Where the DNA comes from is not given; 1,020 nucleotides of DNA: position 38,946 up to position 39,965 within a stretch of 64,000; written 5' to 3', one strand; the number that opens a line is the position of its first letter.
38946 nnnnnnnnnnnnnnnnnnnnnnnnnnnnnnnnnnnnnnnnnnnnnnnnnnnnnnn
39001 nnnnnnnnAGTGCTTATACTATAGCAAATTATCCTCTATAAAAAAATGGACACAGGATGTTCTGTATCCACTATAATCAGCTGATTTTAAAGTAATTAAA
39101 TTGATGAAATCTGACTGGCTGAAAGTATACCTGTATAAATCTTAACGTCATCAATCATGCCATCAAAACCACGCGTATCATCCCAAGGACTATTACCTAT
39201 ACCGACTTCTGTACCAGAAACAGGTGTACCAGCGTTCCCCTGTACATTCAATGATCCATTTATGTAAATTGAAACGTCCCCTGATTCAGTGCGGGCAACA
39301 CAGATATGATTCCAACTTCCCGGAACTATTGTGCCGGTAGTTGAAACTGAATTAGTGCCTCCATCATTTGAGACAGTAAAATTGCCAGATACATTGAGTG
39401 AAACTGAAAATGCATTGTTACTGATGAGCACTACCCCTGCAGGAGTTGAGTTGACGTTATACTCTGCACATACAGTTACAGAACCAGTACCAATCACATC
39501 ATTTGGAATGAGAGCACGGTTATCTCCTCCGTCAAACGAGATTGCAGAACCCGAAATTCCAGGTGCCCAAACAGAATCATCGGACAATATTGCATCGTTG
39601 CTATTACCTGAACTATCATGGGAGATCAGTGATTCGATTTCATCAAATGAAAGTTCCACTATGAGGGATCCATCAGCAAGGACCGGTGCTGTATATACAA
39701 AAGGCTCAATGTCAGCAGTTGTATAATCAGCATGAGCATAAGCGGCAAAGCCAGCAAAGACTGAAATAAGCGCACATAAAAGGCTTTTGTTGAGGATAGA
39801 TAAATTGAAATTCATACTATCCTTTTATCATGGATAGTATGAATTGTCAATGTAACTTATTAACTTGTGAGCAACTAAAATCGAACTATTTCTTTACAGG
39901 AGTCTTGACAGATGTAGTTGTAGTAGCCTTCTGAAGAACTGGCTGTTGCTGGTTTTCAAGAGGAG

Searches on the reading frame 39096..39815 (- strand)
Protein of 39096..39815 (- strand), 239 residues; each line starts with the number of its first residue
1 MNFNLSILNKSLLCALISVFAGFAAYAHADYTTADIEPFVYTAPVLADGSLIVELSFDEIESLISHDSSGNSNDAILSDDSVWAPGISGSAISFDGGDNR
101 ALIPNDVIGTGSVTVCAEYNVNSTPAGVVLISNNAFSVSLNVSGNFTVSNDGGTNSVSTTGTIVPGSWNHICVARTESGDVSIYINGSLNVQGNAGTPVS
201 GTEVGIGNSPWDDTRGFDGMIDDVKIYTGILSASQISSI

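Call 20: search_protein_families(library=pfam, proteins=[window:39096-39815:-], max_evalue=0.001)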
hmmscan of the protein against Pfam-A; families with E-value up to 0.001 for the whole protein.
window:39096-39815:- (239 aa): 1 family
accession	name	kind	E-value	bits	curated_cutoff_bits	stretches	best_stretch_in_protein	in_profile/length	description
PF13385.13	Laminin_G_3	-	7e-23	81.9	27.6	1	95-237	1-151/151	Concanavalin A-like lectin/glucanases superfamily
